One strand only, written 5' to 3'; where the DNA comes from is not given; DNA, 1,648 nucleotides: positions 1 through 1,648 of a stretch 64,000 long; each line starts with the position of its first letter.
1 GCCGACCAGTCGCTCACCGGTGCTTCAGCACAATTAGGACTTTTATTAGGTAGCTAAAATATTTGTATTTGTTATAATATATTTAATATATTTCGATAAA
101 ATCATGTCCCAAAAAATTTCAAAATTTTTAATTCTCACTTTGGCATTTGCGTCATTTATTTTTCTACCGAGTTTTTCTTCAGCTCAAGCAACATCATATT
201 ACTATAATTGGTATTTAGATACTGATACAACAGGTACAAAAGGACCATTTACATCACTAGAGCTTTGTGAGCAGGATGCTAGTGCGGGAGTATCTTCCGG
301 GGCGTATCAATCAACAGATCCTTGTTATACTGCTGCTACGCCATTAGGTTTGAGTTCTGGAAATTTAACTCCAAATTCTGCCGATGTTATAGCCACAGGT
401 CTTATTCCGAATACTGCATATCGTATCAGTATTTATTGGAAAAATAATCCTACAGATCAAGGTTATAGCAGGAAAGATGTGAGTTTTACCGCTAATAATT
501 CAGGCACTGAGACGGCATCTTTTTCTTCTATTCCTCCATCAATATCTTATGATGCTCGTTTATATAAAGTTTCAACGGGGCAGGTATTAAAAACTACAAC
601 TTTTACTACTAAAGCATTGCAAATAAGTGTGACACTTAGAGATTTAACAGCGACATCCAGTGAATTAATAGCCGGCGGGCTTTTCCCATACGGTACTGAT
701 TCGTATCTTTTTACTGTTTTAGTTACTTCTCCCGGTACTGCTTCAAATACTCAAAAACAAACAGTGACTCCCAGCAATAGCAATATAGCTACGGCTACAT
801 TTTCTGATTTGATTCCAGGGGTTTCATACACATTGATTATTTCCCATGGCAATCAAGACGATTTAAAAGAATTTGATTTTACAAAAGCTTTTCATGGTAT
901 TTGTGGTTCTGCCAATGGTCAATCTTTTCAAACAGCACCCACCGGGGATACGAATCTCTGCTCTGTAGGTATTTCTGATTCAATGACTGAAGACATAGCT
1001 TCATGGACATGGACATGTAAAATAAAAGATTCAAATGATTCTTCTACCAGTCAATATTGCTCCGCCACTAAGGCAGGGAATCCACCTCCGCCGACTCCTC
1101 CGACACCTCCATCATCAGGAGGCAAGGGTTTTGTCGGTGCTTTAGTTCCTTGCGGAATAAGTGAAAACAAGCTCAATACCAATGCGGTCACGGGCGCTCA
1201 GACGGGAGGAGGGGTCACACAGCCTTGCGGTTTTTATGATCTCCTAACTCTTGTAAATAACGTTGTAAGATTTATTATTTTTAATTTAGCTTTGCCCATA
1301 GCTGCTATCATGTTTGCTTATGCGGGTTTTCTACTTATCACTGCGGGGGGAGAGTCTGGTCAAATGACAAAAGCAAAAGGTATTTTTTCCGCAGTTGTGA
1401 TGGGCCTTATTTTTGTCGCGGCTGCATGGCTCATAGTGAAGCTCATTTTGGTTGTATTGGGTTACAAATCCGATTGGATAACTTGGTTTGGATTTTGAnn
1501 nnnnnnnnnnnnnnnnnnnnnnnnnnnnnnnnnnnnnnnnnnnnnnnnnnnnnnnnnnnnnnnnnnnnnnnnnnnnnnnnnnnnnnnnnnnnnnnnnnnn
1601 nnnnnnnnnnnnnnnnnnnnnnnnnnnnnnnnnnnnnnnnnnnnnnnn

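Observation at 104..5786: Tandem array of six VirB2/TrbC-like pilin paralogs, including a large FN3::pilin fusion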

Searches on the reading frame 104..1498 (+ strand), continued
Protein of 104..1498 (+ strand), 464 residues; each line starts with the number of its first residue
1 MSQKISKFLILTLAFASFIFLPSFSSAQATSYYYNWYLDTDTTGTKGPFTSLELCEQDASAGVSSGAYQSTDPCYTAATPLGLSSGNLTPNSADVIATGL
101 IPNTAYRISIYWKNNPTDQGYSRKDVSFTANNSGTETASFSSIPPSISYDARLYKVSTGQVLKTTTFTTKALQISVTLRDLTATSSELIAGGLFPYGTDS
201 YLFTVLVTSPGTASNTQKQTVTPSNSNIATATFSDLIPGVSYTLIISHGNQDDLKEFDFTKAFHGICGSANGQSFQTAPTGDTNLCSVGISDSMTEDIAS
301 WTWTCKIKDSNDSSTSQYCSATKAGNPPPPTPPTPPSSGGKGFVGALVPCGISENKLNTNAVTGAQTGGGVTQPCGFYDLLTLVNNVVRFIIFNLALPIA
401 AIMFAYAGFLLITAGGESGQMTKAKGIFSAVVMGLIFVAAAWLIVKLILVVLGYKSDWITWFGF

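Call 48: predict_structure(alignment_id=A2)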
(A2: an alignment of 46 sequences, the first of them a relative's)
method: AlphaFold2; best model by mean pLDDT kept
length: 464 residues; sequences in the alignment: 46
mean_pLDDT: 71.2   pTM: 0.49
mean pLDDT of the five models: 71.2, 70.9, 70.4, 70.4, 70.2
residues with pLDDT >= 90: 157; 70-90: 110; 50-70: 56; < 50: 141
segments of 3 or more residues with pLDDT < 50: 25-71, 260-271, 288-310, 314-344, 355-371, 462-464
pLDDT, mean of each block of 10 residues (from residue 1): 61 76 45 38 45 44 46 62 96 96 97 70 89 97 92 97 96 91 95 81 92 90 92 95 87 52 35 82 57 34 39 42 37 38 57 47 43 70 84 87 91 90 89 88 83 69 44
secondary structure, 60 per line:
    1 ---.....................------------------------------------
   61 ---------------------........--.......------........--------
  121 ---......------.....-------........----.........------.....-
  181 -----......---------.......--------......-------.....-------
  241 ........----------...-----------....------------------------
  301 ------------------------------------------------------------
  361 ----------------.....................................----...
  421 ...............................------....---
elements in order: H4-24 E82-89 E92-98 E105-112 E124-129 E136-140 E148-155 E160-168 E175-179 E186-191 E201-207 E216-221 E229-233 E241-248 E273-276 H377-413 H418-451 H458-461

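Call 51: fold_search(model_id=the predicted structure, library=pdb)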
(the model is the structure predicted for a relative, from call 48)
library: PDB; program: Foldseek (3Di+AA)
matches with E <= 10: 1846; with E <= 0.001: 358
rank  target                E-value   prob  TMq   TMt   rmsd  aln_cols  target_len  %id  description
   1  7e72_E                3.3e-09  1.00  0.17  0.37  11.8       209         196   13  Crystal structure of Tie2-agonistic antibody in complex with human Tie2 Fn2-3 (released 2021-11-10)
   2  7y6e_B                6.5e-09  1.00  0.17  0.38  13.9       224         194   12  Crystal structure of sDscam FNIII23 domains, isoform Beta2v6 (released 2023-05-24)
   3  4lxo_A                1.3e-08  1.00  0.24  0.48   7.5       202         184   18  Crystal structure of 9,10Fn3-elegantin chimera (released 2014-08-06)
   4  6xay_A                1.7e-08  1.00  0.19  0.31  10.7       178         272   17  Structure of a fragment of human fibronectin containing the 10th, 11th and 12th type III domains (released 2021-06-09)
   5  7y6e_A                1.7e-08  1.00  0.17  0.36  14.1       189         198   16  Crystal structure of sDscam FNIII23 domains, isoform Beta2v6 (released 2023-05-24)
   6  7y6e_G                1.8e-08  1.00  0.16  0.36  14.0       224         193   15  Crystal structure of sDscam FNIII23 domains, isoform Beta2v6 (released 2023-05-24)
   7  7y6e_D                2.4e-08  1.00  0.16  0.35  14.2       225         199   15  Crystal structure of sDscam FNIII23 domains, isoform Beta2v6 (released 2023-05-24)
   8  9p6s_C                3.6e-08  1.00  0.22  0.44   9.5       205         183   19  Cryo-EM structure of human integrin alpha5beta1 in complex with fibronectin (FN 7-10) (released 2026-03-25)
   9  5myb_B                4.3e-08  1.00  0.17  0.36  11.8       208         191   15  Homodimerization of Tie2 Fibronectin-like domains 2 and 3 in space group P21 (released 2017-04-26)
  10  4yfe_A                5.3e-08  1.00  0.18  0.39  11.2       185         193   18  Crystal structure of PTP delta Fn1-Fn2 (released 2015-05-06)
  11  7y6e_C                5.9e-08  1.00  0.17  0.37  14.4       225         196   15  Crystal structure of sDscam FNIII23 domains, isoform Beta2v6 (released 2023-05-24)
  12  6x3a                  6.3e-08  1.00  0.18  0.26  11.8       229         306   11  Crystal structure of the FN4-FN6 domains of human PTPRD (released 2021-05-26)
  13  7y6e_E                6.3e-08  1.00  0.17  0.36  14.6       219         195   16  Crystal structure of sDscam FNIII23 domains, isoform Beta2v6 (released 2023-05-24)
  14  7y6e_F                6.6e-08  1.00  0.16  0.36  14.2       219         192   15  Crystal structure of sDscam FNIII23 domains, isoform Beta2v6 (released 2023-05-24)
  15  3qaz_B                8.7e-08  1.00  0.18  0.35  13.4       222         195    9  IL-2 mutant D10 ternary complex (released 2012-04-11)
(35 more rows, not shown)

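Call 53: search_protein_families(library=pfam, proteins=[L002:13491-14930:-, L002:12994-13494:-], max_evalue=0.1)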
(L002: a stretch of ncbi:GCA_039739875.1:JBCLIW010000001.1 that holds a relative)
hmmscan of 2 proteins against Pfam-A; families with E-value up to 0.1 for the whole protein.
L002:13491-14930:- (479 aa): 2 families
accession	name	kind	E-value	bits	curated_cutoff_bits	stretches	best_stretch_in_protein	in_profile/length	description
PF23582.1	WH_RGF3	-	0.072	13.6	27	0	209-289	26-101/105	RGF3 winged helix domain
PF20990.2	DUF2207_C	-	0.096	12.8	33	0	60-126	122-189/247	Predicted membrane protein (DUF2207) C-terminal domain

L002:12994-13494:- (166 aa): 1 family
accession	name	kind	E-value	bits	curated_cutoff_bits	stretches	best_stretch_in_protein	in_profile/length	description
PF01284.28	MARVEL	-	0.028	14.9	32.8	1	5-57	45-100/135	Membrane-associating domain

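Call 87: find_encoding_contigs(protein=P0040, flank=10000, max_places=1)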
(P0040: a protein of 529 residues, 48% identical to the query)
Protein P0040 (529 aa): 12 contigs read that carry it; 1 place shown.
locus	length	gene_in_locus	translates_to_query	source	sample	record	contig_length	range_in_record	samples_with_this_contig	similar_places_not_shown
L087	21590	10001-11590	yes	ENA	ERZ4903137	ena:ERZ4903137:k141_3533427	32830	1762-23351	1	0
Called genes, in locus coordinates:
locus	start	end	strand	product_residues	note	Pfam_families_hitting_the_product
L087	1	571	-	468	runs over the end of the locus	PF13393:tRNA-synt_His, PF00587:tRNA-synt_2b, PF03129:HGTP_anticodon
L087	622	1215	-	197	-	PF10502:Peptidase_S26, PF00717:Peptidase_S24 (weak)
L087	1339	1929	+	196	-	PF01195:Pept_tRNA_hydro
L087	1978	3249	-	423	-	PF21543:CvfB_2nd (faint), PF23459:S1_RRP5 (faint), PF00575:S1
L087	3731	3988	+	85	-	-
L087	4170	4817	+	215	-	PF13483:Lactamase_B_3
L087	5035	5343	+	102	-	-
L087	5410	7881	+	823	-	PF00521:DNA_topoisoIV, PF03989:DNA_gyraseA_C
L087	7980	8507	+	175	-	PF01209:Ubie_methyltran (weak), PF01728:FtsJ (weak), PF05175:MTS (weak), PF13847:Methyltransf_31, PF08241:Methyltransf_11, PF08242:Methyltransf_12, PF13649:Methyltransf_25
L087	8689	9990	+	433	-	PF13416:SBP_bac_8, PF01547:SBP_bac_1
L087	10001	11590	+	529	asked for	PF18895:T4SS_pilin (weak)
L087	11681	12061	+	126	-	PF18895:T4SS_pilin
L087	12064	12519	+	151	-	PF18895:T4SS_pilin (weak)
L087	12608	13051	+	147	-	PF18895:T4SS_pilin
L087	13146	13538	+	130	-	PF18895:T4SS_pilin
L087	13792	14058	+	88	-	PF18895:T4SS_pilin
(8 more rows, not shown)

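Call 88: find_encoding_contigs(protein=P0046, flank=10000, max_places=1)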
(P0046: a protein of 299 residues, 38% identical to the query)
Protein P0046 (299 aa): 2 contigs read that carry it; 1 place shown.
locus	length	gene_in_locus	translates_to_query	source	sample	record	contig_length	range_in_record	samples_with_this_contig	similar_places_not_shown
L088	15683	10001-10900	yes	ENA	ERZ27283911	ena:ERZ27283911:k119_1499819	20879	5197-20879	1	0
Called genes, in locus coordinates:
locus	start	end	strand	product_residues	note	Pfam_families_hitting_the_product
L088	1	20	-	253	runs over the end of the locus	-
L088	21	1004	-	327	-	-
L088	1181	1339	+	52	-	-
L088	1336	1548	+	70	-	-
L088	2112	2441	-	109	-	PF02033:RBFA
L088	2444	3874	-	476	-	PF00009:GTP_EFTU, PF01926:MMR_HSR1, PF22042:EF-G_D2, PF11987:IF-2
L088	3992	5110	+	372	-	PF00266:Aminotran_5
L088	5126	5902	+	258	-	-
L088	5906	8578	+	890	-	PF02861:Clp_N, PF23569:NBD_SMAX1, PF00004:AAA, PF17871:AAA_lid_9, PF00004:AAA, PF07724:AAA_2, PF07728:AAA_5, PF10431:ClpB_D2-small, +3 more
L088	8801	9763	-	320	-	PF04240:Caroten_synth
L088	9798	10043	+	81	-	-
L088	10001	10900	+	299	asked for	-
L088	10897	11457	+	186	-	-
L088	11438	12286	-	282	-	PF01745:IPT (weak), PF01715:IPPT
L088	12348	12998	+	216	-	PF00578:AhpC-TSA, PF08534:Redoxin, PF10417:1-cysPrx_C (weak)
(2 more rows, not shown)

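Call 89: find_encoding_contigs(protein=P0044, flank=10000, max_places=1)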
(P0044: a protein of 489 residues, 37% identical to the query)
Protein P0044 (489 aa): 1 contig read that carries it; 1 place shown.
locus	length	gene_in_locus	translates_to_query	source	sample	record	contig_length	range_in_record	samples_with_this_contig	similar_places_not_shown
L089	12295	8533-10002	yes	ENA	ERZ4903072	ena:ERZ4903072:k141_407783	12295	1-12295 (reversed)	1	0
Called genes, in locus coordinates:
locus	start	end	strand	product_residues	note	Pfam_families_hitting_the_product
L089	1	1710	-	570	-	?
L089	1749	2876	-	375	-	PF21543:CvfB_2nd (faint), PF21710:Spt6_S1 (faint), PF00575:S1, PF23459:S1_RRP5 (weak), PF00575:S1 (weak)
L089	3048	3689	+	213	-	PF13483:Lactamase_B_3, PF12706:Lactamase_B_2 (weak)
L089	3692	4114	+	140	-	-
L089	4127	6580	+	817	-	PF00521:DNA_topoisoIV, PF03989:DNA_gyraseA_C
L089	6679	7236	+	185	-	PF01135:PCMT (weak), PF01209:Ubie_methyltran, PF01728:FtsJ (weak), PF05175:MTS, PF13847:Methyltransf_31, PF08241:Methyltransf_11, PF08242:Methyltransf_12 (weak), PF13649:Methyltransf_25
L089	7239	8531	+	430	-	PF01547:SBP_bac_1, PF13416:SBP_bac_8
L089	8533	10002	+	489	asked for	PF18895:T4SS_pilin (weak), PF05345:He_PIG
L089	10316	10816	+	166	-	-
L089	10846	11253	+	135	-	-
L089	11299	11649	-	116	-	-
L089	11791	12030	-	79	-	-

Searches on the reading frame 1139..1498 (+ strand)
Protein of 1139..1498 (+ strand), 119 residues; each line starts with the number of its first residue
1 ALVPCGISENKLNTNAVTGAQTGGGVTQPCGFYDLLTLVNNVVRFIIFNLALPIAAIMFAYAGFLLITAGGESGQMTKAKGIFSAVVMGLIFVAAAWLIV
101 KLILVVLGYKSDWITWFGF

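Call 80: search_protein_representatives(alignment_id=A1)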
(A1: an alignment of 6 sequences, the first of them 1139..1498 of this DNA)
Query: 6 sequences, 125 profile positions. Proteins with E-value up to 0.001 (for the whole library): 50873; up to 1e-10: 8336; up to 1e-30: 69. The best 150 are listed.
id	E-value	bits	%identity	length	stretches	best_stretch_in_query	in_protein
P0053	4.2e-68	243.5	-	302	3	20-120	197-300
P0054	5.3e-64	230.2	-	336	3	25-122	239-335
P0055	3.3e-57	208.2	-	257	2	19-121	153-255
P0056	2.8e-54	198.8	-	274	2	19-120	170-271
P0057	4.4e-54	198.1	-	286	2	15-116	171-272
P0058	5.4e-53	194.6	-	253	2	26-121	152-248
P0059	2.2e-52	192.6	-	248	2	22-120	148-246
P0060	2.8e-52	192.3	-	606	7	35-109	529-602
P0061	1.2e-51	190.3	-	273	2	17-120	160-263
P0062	1.8e-51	189.7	-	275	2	21-114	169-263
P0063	2.4e-51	189.3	-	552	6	36-109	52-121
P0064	8.4e-51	187.5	-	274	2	17-124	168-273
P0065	2.3e-50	186.1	-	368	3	14-119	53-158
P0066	5.4e-50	184.9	-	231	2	11-121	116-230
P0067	1.4e-49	183.6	-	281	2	18-111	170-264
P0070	3.1e-48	179.2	-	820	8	43-105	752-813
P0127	3.7e-30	120.9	-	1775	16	25-108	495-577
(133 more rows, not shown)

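Call 103: find_encoding_contigs(protein=P0070, flank=10000, max_places=2)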
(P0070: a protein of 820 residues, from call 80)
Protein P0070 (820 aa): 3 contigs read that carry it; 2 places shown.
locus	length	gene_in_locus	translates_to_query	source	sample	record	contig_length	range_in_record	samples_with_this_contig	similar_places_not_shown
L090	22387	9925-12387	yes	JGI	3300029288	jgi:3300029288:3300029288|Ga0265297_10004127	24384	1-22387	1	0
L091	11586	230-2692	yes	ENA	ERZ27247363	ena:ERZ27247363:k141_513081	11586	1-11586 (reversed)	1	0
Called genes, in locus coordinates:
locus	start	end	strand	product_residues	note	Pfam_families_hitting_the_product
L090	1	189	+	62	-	?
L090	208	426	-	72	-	-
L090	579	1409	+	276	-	-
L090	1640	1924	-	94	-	-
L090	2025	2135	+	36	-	-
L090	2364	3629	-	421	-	PF01368:DHH, PF02272:DHHA1 (weak)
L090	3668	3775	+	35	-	-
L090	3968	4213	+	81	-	PF01783:Ribosomal_L32p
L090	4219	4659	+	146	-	PF01029:NusB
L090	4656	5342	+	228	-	PF22935:RM44_endonuclase (faint), PF14622:Ribonucleas_3_3, PF00636:Ribonuclease_3, PF00035:dsrm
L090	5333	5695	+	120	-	PF02033:RBFA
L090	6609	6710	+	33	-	-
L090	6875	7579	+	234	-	PF28597:T2SSF_N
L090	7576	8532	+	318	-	PF18075:FtsX_ECD, PF02687:FtsX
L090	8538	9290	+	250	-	PF11967:RecO_N, PF02565:RecO_C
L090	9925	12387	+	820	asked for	PF04956:TrbC (faint), PF18895:T4SS_pilin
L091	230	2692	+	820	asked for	PF04956:TrbC (faint), PF18895:T4SS_pilin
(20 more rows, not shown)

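Call 104: find_encoding_contigs(protein=P0127, flank=10000, max_places=2)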
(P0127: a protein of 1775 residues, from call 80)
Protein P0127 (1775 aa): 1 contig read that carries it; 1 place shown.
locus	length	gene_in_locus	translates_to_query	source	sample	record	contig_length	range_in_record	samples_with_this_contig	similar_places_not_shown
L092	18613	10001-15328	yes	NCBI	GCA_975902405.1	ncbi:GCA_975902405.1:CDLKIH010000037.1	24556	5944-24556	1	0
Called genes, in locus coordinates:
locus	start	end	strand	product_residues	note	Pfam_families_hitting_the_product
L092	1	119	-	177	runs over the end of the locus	PF02441:Flavoprotein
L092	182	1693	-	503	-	PF20123:DUF6513 (weak), PF00809:Pterin_bind, PF14251:PterinBD-DUF4346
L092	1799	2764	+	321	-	PF09822:ABC_transp_aux (faint)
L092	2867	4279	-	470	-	PF25596:CPSase_L_D1, PF02222:ATP-grasp, PF02786:CPSase_L_D2, PF07478:Dala_Dala_lig_C, PF02787:CPSase_L_D3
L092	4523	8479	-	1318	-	PF05048:NosD, PF13229:Beta_helix, PF05048:NosD, PF13229:Beta_helix, PF05048:NosD, PF13229:Beta_helix, PF05048:NosD (weak)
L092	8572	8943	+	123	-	PF13742:tRNA_anti_2 (faint), PF01336:tRNA_anti-codon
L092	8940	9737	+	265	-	PF06023:Csa1 (weak), PF12705:PDDEXK_1, PF01930:Cas_Cas4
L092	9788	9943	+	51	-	PF00832:Ribosomal_L39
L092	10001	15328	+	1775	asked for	PF04956:TrbC, PF18895:T4SS_pilin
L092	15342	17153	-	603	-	PF00361:Proton_antipo_M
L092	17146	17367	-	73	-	-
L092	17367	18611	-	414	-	?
